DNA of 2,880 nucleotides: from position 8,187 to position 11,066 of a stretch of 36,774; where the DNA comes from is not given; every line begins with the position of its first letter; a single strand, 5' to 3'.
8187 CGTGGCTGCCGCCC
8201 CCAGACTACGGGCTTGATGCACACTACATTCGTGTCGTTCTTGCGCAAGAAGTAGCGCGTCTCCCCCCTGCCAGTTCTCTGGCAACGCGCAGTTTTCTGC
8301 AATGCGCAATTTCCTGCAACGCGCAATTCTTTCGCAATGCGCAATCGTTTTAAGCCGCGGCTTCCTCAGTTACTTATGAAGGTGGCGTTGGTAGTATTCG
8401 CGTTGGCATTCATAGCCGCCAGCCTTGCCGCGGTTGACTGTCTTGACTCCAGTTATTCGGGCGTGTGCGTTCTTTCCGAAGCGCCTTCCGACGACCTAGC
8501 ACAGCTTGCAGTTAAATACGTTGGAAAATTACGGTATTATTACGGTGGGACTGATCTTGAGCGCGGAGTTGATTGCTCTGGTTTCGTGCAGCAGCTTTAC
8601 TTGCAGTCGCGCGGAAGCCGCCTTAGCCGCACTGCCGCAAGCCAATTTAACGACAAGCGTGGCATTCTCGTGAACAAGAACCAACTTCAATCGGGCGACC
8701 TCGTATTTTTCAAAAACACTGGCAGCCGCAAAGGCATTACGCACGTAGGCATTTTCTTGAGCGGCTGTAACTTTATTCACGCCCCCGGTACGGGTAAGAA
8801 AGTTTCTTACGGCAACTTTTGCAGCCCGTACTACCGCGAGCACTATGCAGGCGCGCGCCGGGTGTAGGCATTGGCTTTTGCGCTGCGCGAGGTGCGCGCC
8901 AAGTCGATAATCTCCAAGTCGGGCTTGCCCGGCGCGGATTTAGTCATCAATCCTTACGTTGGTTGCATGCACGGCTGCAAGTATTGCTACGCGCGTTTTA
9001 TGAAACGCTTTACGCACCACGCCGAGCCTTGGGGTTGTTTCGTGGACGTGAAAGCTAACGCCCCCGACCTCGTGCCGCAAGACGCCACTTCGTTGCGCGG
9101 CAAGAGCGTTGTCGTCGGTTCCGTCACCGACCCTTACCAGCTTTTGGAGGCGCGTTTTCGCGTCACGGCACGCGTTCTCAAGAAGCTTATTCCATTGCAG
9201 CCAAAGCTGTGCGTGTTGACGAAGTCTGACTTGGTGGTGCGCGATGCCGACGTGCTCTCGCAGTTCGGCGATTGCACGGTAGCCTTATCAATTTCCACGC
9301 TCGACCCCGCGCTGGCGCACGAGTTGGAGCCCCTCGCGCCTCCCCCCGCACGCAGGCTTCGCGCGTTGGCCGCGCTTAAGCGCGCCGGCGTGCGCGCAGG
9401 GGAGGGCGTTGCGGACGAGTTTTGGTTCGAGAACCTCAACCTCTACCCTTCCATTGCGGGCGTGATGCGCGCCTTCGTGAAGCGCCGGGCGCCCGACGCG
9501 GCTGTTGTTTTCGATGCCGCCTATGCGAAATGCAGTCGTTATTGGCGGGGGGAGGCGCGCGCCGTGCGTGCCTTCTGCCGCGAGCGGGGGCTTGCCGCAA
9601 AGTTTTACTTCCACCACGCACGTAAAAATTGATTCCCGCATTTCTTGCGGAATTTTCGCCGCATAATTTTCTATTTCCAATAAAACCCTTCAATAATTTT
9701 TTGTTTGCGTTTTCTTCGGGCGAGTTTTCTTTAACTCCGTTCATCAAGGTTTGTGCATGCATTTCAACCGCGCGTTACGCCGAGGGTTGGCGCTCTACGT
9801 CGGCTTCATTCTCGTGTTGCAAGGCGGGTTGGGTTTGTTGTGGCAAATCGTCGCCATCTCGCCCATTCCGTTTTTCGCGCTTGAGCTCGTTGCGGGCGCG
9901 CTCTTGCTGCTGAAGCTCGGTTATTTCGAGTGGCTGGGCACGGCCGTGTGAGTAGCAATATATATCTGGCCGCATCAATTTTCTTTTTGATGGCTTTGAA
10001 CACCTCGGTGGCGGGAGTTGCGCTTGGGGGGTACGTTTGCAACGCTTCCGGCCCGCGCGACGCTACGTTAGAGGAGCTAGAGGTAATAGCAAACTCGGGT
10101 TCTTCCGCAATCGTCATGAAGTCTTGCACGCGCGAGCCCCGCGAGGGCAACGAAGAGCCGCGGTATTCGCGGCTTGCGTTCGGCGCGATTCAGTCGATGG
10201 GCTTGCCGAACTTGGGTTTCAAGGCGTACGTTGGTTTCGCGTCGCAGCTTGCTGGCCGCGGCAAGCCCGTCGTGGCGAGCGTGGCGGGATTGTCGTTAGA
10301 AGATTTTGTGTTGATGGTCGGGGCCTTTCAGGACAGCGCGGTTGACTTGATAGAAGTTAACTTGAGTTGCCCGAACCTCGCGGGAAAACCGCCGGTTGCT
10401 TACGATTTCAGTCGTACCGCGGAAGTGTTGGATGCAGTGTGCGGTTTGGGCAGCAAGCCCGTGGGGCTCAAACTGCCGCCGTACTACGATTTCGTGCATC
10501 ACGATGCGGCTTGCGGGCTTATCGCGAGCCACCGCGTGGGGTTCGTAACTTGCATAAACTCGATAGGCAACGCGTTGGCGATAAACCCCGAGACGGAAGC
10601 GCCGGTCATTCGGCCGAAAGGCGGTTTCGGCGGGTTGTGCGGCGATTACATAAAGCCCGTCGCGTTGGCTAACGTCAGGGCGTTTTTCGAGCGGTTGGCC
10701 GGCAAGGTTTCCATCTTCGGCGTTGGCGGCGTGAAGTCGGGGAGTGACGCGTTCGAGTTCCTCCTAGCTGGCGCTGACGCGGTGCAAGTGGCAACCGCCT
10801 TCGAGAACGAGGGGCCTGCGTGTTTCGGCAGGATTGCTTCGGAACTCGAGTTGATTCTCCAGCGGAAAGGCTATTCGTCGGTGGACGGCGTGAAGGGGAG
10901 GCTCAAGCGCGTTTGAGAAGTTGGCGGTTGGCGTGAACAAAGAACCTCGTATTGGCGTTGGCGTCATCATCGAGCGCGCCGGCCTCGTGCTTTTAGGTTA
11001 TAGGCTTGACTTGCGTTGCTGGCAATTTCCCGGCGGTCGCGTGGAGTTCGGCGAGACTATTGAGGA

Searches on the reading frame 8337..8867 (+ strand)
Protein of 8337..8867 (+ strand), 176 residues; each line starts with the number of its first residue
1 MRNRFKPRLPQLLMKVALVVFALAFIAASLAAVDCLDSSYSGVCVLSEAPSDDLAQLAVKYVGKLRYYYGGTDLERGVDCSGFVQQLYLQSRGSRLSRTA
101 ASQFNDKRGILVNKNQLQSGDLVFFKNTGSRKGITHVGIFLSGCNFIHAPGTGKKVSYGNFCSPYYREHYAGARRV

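Call 80: search_protein_families(library=pfam, proteins=[window:8337-8867:+], max_evalue=0.00001)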
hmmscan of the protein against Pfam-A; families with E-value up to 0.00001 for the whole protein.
window:8337-8867:+ (176 aa): 1 family
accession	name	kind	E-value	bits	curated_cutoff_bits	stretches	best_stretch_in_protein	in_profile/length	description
PF00877.26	NLPC_P60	-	1.2e-24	86.7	23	1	66-175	3-105/105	NlpC/P60 family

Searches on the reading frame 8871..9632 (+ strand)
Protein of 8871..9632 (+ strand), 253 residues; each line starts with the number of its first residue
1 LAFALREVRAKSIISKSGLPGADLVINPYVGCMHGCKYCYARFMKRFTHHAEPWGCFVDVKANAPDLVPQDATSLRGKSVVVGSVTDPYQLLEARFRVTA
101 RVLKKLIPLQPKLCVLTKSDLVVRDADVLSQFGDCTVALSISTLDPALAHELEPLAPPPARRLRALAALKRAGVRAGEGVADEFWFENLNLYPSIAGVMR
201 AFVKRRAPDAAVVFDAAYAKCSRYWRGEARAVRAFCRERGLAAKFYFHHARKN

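Call 80: search_protein_families(library=pfam, proteins=[window:8871-9632:+], max_evalue=0.00001)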
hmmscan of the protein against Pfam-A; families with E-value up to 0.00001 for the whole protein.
window:8871-9632:+ (253 aa): 1 family
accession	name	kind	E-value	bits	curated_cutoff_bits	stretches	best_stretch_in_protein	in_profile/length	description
PF04055.27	Radical_SAM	-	2.7e-10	41.1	29.5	1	26-175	1-142/166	Radical SAM superfamily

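Call 82: search_protein_families(library=ncbifam, proteins=[window:8871-9632:+], max_evalue=0.001)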
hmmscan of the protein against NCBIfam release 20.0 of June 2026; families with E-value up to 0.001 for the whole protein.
window:8871-9632:+ (253 aa): 4 families
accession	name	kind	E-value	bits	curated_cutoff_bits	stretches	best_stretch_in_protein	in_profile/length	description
TIGR04470.1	rSAM_mob_pairB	equivalog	1.1e-53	182.4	410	1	5-176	1-168/285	radical SAM mobile pair protein B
NF033668.1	rSAM_PA0069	hypoth_equivalog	2.1e-35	122.3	360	1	8-176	41-218/348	PA0069 family radical SAM protein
NF038135.1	rSAM_Rv2578c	equivalog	1.9e-27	96.2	430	1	5-176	40-222/317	Rv2578c family radical SAM protein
NF038136.1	rSAM_Rv_intein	exception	5.4e-22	78.4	700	2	59-177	357-480/574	intein-containing Rv2578c family radical SAM protein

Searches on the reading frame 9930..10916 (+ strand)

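Call 80: search_protein_families(library=pfam, proteins=[window:9930-10916:+], max_evalue=0.00001)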
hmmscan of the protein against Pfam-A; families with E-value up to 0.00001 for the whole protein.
window:9930-10916:+ (328 aa): 1 family
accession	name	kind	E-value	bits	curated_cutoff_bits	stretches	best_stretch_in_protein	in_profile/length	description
PF01180.27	DHO_dh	-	1.9e-64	218.1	27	1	23-309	2-290/291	Dihydroorotate dehydrogenase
